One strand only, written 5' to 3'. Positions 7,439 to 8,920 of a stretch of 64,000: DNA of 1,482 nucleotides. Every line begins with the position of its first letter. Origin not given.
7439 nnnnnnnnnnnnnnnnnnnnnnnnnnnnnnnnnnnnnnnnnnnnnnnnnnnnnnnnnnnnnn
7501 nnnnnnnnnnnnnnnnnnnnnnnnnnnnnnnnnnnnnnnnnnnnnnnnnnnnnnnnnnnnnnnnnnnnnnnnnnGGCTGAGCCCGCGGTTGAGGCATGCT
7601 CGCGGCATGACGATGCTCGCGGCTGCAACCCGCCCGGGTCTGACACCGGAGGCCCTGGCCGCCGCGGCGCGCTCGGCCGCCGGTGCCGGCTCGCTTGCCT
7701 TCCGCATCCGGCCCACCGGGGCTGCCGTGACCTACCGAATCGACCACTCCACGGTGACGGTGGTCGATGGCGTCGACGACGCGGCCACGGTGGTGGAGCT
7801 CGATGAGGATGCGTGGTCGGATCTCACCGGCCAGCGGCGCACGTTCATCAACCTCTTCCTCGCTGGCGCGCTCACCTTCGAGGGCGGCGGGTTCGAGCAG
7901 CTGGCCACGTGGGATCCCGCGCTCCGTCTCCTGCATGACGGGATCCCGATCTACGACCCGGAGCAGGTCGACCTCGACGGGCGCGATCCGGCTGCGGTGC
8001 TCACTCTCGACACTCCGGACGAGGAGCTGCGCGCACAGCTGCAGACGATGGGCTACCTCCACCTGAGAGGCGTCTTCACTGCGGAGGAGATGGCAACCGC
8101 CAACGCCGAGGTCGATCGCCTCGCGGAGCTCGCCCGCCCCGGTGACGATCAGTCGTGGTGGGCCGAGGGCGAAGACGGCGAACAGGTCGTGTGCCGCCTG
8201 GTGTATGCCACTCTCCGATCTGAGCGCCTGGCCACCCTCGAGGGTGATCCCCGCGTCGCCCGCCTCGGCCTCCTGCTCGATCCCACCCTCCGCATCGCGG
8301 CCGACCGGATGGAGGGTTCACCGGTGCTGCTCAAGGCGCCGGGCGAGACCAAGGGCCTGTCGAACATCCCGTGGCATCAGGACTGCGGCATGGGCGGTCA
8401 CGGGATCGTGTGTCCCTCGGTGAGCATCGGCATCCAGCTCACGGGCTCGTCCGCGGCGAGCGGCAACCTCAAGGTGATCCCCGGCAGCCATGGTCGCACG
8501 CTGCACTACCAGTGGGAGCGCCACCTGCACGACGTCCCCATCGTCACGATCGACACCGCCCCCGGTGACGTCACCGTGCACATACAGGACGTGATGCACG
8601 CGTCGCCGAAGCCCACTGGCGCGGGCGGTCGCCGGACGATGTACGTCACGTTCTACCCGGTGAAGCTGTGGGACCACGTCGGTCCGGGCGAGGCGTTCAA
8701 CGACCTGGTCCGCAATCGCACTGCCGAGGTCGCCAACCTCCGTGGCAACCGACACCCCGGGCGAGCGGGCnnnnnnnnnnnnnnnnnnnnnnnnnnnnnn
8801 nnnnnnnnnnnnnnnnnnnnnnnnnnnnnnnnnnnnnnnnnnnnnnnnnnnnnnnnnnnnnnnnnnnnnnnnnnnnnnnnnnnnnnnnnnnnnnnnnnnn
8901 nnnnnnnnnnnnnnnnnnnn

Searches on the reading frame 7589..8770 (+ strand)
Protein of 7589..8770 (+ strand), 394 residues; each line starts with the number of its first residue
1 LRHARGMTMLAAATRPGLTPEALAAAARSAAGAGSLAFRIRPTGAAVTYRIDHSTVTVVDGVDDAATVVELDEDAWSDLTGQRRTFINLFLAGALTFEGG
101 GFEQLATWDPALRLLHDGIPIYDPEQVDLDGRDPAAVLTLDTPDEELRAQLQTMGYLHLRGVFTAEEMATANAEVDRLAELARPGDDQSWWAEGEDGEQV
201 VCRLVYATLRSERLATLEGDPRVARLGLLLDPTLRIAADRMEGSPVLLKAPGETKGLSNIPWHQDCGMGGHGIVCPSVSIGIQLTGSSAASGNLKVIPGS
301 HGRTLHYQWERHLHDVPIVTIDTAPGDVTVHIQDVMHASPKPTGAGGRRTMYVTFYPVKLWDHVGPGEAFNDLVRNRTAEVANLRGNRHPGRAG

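Call 59: search_protein_families(library=pfam, proteins=[window:7589-8770:+], max_evalue=0.00001)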
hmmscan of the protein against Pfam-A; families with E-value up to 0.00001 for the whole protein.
window:7589-8770:+ (394 aa): 1 family
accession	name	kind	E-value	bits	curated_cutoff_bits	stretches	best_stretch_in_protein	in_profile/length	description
PF05721.19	PhyH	-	1.6e-15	58.4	22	1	152-349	2-212/213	Phytanoyl-CoA dioxygenase (PhyH)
